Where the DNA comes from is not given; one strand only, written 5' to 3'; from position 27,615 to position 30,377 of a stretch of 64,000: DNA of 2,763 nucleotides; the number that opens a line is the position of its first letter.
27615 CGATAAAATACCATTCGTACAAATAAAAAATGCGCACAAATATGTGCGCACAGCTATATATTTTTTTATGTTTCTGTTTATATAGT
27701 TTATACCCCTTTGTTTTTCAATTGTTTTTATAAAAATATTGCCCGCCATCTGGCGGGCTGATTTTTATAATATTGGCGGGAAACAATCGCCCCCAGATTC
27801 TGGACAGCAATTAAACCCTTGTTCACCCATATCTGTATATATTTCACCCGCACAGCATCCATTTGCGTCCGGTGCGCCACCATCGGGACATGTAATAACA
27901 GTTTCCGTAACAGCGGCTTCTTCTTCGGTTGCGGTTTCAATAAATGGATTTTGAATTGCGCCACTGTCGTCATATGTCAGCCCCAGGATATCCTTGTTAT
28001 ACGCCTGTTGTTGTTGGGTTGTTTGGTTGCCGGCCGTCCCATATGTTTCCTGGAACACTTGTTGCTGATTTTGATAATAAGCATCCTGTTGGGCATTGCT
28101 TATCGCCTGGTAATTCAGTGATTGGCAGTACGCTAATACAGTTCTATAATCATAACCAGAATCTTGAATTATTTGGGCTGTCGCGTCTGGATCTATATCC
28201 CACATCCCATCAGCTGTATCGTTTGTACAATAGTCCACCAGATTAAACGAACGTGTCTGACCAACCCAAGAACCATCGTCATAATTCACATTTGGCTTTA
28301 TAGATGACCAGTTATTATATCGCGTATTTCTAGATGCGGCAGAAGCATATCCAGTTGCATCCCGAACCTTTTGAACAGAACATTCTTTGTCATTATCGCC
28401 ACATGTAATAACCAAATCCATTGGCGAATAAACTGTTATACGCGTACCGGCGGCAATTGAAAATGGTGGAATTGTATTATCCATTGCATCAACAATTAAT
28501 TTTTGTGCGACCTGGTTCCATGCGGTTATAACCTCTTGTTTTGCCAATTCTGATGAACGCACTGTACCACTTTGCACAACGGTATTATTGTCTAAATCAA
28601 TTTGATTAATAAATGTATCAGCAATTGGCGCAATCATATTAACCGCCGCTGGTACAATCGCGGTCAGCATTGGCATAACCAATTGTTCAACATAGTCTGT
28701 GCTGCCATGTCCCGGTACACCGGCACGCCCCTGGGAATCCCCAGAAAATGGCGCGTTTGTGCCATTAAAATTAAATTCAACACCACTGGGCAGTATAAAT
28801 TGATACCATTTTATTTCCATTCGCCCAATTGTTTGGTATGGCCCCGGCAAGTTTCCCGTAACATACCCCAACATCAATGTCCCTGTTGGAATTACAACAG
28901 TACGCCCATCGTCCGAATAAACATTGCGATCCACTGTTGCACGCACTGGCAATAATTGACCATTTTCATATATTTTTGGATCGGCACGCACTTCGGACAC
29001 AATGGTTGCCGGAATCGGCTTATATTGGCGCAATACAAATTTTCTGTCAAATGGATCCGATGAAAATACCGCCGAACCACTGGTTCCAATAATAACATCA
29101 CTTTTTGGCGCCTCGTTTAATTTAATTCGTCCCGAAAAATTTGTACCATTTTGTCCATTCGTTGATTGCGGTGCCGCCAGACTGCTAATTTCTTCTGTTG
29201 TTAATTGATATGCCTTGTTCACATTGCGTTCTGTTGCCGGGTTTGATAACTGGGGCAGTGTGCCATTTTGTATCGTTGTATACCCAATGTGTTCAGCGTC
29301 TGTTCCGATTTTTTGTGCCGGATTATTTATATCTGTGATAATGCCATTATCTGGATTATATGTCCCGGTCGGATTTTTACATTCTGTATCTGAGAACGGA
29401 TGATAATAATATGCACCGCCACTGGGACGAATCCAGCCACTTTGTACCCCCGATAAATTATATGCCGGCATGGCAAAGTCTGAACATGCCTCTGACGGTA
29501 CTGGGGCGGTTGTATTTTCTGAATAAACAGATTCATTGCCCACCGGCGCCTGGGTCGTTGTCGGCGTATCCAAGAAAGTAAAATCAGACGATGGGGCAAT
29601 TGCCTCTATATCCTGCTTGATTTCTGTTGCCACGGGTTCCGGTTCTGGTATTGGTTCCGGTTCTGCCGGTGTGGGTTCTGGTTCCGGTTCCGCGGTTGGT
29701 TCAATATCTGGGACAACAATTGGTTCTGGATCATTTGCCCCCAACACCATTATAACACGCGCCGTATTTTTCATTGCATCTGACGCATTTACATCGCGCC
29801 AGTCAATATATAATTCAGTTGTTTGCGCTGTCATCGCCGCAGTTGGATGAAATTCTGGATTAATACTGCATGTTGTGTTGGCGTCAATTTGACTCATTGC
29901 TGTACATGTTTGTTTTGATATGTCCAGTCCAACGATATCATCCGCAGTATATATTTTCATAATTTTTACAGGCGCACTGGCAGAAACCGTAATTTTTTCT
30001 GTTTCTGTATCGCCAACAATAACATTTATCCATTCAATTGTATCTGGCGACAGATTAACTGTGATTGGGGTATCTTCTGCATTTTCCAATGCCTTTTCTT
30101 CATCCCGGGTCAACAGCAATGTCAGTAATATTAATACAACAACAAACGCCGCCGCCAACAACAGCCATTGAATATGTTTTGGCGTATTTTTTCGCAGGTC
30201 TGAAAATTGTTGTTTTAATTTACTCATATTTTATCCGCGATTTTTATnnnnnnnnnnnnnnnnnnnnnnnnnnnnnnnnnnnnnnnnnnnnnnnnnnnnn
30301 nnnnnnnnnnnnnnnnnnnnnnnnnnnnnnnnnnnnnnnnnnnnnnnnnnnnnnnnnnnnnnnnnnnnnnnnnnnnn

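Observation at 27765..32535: Orphan three-gene VirB8-VirB9-VirB10-like T4SS scaffold module with no ATPase, pilin or VirB6 genes nearby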

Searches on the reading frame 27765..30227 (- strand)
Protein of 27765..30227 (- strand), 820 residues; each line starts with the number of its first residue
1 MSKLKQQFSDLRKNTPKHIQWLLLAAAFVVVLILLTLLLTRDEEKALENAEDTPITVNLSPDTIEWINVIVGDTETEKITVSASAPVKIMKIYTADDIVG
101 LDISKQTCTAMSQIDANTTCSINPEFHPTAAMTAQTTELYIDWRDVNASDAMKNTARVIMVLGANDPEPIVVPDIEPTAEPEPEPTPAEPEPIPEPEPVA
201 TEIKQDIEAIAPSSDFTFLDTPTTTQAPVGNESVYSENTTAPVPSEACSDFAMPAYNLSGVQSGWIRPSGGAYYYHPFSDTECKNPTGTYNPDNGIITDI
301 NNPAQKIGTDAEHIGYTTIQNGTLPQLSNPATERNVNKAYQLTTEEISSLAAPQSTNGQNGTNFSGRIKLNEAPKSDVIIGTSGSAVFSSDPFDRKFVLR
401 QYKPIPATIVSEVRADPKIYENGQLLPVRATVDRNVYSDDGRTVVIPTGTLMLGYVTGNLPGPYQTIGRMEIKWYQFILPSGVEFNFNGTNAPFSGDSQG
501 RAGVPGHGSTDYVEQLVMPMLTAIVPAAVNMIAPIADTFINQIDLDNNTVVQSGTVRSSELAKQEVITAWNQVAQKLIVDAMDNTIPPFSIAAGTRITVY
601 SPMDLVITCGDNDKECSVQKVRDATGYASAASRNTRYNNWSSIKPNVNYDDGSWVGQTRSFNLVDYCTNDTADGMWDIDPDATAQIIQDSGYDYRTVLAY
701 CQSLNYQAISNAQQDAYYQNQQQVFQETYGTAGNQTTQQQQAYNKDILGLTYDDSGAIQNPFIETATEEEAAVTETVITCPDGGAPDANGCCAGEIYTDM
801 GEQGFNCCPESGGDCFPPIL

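Call 4: search_protein_families(library=pfam, proteins=[window:27765-30227:-], max_evalue=1)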
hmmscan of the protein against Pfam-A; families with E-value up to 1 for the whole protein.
window:27765-30227:- (820 aa): 2 families
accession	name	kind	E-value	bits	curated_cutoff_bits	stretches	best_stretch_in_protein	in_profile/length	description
PF03743.19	TrbI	-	4.3e-16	59.8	35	1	399-602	2-183/188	Bacterial conjugation TrbI-like protein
PF05887.16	Trypan_PARP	-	0.14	12.6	100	1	166-204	76-117/134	Procyclic acidic repetitive protein (PARP)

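Call 5: search_protein_families(library=ncbifam, proteins=[window:27765-30227:-], max_evalue=1)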
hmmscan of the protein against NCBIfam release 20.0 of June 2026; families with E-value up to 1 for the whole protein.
window:27765-30227:- (820 aa): 5 families
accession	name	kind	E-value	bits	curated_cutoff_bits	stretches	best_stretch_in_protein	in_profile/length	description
NF038091.1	T4SS_VirB10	equivalog_domain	1.7e-15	57.1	220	1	428-606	33-190/197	type IV secretion system protein VirB10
NF038092.1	T4SS_ComB10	equivalog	5.6e-13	48.7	300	1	403-610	28-214/225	DNA type IV secretion system protein ComB10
NF012200.0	choice_anch_D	domain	0.0002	21.9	45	1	56-133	16-94/108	choice-of-anchor D domain-containing protein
NF008084.0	PRK10819.1-5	equivalog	0.0018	18.2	315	1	161-199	53-99/249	TonB system transport protein TonB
NF008082.0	PRK10819.1-3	equivalog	0.0033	17.3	265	1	145-204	37-96/242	TonB system transport protein TonB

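Call 27: search_solved_structures(query=window:27765-30227:-, max_evalue=0.01, show_alignments=3)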
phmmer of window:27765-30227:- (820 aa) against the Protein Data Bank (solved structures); distinct sequences matched with E-value up to 0.01: 3.
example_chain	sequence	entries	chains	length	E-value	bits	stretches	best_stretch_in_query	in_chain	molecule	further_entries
2bhv_A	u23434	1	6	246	0.00052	21.5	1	428-599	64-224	COMB10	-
8cb2_BBB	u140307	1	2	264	0.001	20.6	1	389-535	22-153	Type IV secretion system apparatus protein CagY (Fragment)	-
9vgf_AY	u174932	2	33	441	0.0011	20.4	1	372-535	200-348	Type IV secretion system apparatus protein CagY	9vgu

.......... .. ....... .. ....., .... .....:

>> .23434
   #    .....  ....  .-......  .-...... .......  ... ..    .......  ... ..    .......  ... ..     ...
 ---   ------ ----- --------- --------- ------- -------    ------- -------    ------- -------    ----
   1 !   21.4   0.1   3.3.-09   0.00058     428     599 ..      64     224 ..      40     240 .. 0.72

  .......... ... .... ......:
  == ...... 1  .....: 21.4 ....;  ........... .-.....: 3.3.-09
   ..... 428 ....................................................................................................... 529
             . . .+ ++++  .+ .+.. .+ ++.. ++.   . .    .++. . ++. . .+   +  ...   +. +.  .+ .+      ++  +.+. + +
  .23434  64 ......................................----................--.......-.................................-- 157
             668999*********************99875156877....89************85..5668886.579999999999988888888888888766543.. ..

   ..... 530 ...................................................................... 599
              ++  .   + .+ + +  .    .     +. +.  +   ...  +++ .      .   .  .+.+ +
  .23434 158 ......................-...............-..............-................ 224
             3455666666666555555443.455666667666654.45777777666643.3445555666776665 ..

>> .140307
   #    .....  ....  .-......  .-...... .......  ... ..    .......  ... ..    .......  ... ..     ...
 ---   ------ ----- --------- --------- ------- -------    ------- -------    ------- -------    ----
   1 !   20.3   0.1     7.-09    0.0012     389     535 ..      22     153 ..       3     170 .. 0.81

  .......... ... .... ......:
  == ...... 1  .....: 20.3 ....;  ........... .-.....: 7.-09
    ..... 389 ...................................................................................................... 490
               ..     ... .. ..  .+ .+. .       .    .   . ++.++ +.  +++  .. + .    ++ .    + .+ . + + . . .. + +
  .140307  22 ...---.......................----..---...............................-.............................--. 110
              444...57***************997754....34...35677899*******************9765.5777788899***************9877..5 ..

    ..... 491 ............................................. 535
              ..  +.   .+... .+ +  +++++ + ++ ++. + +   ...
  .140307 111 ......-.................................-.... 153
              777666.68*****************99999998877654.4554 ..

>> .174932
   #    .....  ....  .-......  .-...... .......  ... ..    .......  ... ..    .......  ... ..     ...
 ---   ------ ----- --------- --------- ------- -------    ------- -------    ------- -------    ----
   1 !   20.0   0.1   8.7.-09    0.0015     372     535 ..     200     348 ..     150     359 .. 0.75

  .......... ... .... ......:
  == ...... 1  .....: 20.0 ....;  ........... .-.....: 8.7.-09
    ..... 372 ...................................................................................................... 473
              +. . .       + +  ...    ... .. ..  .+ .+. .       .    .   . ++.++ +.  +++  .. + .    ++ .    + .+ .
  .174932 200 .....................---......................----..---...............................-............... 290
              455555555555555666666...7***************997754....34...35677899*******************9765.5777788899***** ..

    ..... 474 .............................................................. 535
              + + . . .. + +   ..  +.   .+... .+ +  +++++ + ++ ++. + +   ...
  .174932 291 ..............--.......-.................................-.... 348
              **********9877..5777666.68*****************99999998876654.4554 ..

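Call 57: list_cluster_members(proteins=[P0123, window:27765-30227:-, window:30248-31780:-, window:27126-27473:-, P0303, L095:9634-11835:+, L090:20036-21007:+])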
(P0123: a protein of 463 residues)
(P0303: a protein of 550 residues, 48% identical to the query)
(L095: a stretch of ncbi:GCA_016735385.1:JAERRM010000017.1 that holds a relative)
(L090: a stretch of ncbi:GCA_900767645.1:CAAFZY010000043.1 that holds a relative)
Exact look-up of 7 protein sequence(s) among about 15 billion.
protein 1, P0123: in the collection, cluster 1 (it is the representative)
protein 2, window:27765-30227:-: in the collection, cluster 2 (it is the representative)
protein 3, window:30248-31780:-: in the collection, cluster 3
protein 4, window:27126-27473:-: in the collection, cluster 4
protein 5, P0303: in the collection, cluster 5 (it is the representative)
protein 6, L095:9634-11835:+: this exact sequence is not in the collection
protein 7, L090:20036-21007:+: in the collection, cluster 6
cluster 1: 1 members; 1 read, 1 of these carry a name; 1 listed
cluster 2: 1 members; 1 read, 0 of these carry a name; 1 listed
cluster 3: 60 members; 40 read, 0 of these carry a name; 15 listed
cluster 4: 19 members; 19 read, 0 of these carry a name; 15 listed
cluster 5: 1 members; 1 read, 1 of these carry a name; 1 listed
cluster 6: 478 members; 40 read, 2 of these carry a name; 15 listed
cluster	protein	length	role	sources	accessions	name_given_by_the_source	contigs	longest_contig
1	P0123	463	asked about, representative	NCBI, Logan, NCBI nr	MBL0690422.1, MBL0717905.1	MAG: TrbG/VirB9 family P-type conjugative transfer protein [Alphaproteobacteria bacterium] | TrbG/VirB9 family P-type conjugative transfer protein [Alphaproteobacteria bacterium]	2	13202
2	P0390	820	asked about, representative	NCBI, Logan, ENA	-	-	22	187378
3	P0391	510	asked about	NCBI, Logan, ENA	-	-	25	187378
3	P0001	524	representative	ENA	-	-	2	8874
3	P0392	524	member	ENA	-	-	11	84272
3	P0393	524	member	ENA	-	-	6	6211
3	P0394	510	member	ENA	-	-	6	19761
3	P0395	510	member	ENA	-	-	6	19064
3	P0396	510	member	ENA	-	-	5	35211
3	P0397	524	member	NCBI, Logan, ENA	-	-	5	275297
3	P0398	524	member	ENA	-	-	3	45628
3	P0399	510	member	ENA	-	-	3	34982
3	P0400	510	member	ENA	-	-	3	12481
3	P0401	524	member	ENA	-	-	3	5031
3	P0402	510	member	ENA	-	-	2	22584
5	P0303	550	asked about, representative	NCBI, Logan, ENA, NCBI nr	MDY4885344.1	MAG: TrbG/VirB9 family P-type conjugative transfer protein [Alphaproteobacteria bacterium] | TrbG/VirB9 family P-type conjugative transfer protein [Alphaproteobacteria bacterium]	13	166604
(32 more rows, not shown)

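Call 68: find_homologous_proteins(query=window:27765-30227:-, max_evalue=0.001)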
Query window:27765-30227:- (820 aa): 886 proteins with E <= 0.001 among 8000 candidates; the best 120 are listed.
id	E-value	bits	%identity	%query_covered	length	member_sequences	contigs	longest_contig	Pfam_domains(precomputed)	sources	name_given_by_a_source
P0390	0.0e+0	1875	100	100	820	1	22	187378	PF03743.20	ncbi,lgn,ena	-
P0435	0.0e+0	1870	100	100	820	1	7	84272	PF03743.20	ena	-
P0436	0.0e+0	1833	99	100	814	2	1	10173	PF03743.20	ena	-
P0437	0.0e+0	1812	97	100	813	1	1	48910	PF03743.20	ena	-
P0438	0.0e+0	1801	97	100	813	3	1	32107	PF03743.20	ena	-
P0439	0.0e+0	1787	95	100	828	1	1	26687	PF03743.20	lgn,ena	-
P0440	0.0e+0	1762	95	100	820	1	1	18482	PF03743.20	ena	-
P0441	0.0e+0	1758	95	100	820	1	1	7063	PF03743.20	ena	-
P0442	0.0e+0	1753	95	100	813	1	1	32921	PF03743.20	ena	-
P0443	0.0e+0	1752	95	100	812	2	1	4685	PF03743.20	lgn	-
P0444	0.0e+0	1733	93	100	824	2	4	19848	PF03743.20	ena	-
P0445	0.0e+0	1720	92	100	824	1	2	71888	PF03743.20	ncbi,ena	-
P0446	0.0e+0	1708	91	100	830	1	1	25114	PF03743.20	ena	-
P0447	0.0e+0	1692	91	100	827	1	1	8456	PF03743.20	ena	-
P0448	0.0e+0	1684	90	100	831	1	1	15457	PF03743.20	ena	-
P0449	0.0e+0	1684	90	100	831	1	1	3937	PF03743.20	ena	-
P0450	0.0e+0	1682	90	100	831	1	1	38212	PF03743.20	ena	-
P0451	0.0e+0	1681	90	100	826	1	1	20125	PF03743.20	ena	-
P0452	0.0e+0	1681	90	100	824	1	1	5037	PF03743.20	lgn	-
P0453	0.0e+0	1679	90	100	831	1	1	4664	PF03743.20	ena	-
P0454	0.0e+0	1679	90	100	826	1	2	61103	PF03743.20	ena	-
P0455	0.0e+0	1677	89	100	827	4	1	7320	PF03743.20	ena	-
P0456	0.0e+0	1676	90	100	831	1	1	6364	PF03743.20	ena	-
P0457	0.0e+0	1671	90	100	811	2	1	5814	PF03743.20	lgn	-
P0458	0.0e+0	1671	90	100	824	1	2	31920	PF03743.20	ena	-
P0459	0.0e+0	1634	88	100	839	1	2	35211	PF03743.20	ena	-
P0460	0.0e+0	1632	89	100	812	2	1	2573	PF03743.20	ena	-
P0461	0.0e+0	1617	85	100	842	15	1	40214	PF03743.20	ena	-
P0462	0.0e+0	1610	87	100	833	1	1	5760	PF03743.20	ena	-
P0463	0.0e+0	1596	86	100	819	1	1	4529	PF03743.20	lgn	-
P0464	0.0e+0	1569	84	100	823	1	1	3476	PF03743.20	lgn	-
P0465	0.0e+0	1425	78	100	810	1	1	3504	PF03743.20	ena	-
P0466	0.0e+0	1416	78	100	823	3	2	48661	PF03743.20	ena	-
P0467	0.0e+0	1409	76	100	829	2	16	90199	PF03743.20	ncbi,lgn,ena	-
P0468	0.0e+0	1407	76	100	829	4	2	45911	PF03743.20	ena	-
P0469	0.0e+0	1391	76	100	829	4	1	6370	PF03743.20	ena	-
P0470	0.0e+0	1385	74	100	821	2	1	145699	PF03743.20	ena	-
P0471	0.0e+0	1382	74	100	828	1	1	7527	PF03743.20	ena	-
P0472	0.0e+0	1381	74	100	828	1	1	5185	PF03743.20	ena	-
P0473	0.0e+0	1378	76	100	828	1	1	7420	PF03743.20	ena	-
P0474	0.0e+0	1374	76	100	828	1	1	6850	PF03743.20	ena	-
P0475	0.0e+0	1373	73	100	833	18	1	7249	PF03743.20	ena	-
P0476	0.0e+0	1370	73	100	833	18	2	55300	PF03743.20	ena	-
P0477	0.0e+0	1354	74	100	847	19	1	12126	PF03743.20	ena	-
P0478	0.0e+0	1341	74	100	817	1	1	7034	PF03743.20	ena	-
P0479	0.0e+0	1340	74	100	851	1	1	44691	PF03743.20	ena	-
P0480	0.0e+0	1335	73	100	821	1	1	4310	PF03743.20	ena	-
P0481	0.0e+0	1335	73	100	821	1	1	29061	PF03743.20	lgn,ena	-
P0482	0.0e+0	1334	74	100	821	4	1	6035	PF03743.20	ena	-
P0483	0.0e+0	1334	73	100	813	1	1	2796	PF03743.20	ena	-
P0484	0.0e+0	1332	73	100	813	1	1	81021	PF03743.20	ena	-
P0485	0.0e+0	1332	74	100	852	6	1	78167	PF03743.20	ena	-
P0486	0.0e+0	1332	73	100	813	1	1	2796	PF03743.20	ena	-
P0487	0.0e+0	1332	73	100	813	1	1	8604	PF03743.20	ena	-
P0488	0.0e+0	1331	72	100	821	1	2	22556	PF03743.20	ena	-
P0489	0.0e+0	1331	73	100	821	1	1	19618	PF03743.20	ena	-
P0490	0.0e+0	1331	71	100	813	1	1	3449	PF03743.20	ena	-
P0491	0.0e+0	1330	72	100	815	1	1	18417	PF03743.20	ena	-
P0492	0.0e+0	1329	73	100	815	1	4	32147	PF03743.20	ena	-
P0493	0.0e+0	1328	72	100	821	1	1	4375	PF03743.20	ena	-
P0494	0.0e+0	1328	72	100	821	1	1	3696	PF03743.20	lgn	-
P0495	0.0e+0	1328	73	100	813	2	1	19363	PF03743.20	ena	-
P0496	0.0e+0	1327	73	100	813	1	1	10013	PF03743.20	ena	-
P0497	0.0e+0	1324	72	100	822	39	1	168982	PF03743.20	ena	-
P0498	0.0e+0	1324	72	100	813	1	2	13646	PF03743.20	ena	-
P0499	0.0e+0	1323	73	100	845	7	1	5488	PF03743.20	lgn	-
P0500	0.0e+0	1321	73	100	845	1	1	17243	PF03743.20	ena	-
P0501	0.0e+0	1313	73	100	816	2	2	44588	PF03743.20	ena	-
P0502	0.0e+0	1312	71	100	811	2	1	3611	PF03743.20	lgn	-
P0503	0.0e+0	1305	71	100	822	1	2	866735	PF03743.20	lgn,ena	-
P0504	0.0e+0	1301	70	100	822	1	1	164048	PF03743.20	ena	-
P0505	0.0e+0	1300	70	100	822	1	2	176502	PF03743.20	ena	-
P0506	0.0e+0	1298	71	100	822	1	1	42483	PF03743.20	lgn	-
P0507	0.0e+0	1298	70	100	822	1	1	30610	PF03743.20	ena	-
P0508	0.0e+0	1295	71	100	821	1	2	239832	PF03743.20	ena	-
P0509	0.0e+0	1294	70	100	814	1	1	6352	PF03743.20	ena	-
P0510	0.0e+0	1294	70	100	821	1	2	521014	PF03743.20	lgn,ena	-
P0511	0.0e+0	1294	71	100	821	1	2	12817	PF03743.20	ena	-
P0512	0.0e+0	1294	71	100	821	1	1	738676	PF03743.20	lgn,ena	-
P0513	0.0e+0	1294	71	100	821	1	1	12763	PF03743.20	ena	-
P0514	0.0e+0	1294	70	100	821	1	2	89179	PF03743.20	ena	-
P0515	0.0e+0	1293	71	100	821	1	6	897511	PF03743.20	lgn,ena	-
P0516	0.0e+0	1293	71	100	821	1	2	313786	PF03743.20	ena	-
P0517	0.0e+0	1293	70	100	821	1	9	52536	PF03743.20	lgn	-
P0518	0.0e+0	1293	71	100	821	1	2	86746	PF03743.20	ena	-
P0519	0.0e+0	1293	71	100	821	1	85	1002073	PF03743.20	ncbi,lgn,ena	-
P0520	0.0e+0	1292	70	100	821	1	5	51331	PF03743.20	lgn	-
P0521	0.0e+0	1292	71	100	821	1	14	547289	PF03743.20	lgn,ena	-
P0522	0.0e+0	1292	70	100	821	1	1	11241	PF03743.20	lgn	-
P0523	0.0e+0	1291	70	100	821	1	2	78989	PF03743.20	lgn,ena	-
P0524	0.0e+0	1291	71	100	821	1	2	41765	PF03743.20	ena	-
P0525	0.0e+0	1289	70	100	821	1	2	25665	PF03743.20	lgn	-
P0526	0.0e+0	1289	70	100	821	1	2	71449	PF03743.20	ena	-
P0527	0.0e+0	1285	70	100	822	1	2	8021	PF03743.20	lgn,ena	-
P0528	0.0e+0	1283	72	100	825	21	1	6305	PF03743.20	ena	-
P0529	0.0e+0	1280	70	100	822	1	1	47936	PF03743.20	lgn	-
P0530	0.0e+0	1278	70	100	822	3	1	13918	PF03743.20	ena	-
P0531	0.0e+0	1273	70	100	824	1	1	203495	PF03743.20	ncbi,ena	-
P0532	0.0e+0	1270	69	100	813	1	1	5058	PF03743.20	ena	-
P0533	0.0e+0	1269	69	100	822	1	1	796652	PF03743.20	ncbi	-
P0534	0.0e+0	1267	70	100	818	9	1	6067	PF03743.20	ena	-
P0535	0.0e+0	1266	71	100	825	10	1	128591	PF03743.20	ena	-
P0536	0.0e+0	1263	69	100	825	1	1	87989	PF03743.20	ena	-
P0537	0.0e+0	1259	69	100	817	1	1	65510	PF03743.20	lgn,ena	-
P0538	0.0e+0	1258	69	100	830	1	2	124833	PF03743.20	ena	-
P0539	0.0e+0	1256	69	100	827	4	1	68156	PF03743.20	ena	-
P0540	0.0e+0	1251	69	100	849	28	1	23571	PF03743.20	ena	-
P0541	0.0e+0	1250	68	100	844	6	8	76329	PF03743.20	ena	-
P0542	0.0e+0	1246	68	100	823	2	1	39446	PF03743.20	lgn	-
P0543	0.0e+0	1245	68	100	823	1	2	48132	PF03743.20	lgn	-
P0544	0.0e+0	1244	67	100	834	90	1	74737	PF03743.20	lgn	-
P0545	0.0e+0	1243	69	100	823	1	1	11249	PF03743.20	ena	-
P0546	0.0e+0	1243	68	100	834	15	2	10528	PF03743.20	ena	-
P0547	0.0e+0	1240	68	100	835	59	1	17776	PF03743.20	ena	-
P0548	0.0e+0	1240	67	100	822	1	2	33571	PF03743.20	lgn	-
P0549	0.0e+0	1239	70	100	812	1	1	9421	PF03743.20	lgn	-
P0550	0.0e+0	1238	67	100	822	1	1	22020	PF03743.20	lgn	-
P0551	0.0e+0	1230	71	100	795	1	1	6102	PF03743.20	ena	-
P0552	0.0e+0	1229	67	100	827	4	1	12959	PF03743.20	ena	-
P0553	0.0e+0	1226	67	100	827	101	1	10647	PF03743.20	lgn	-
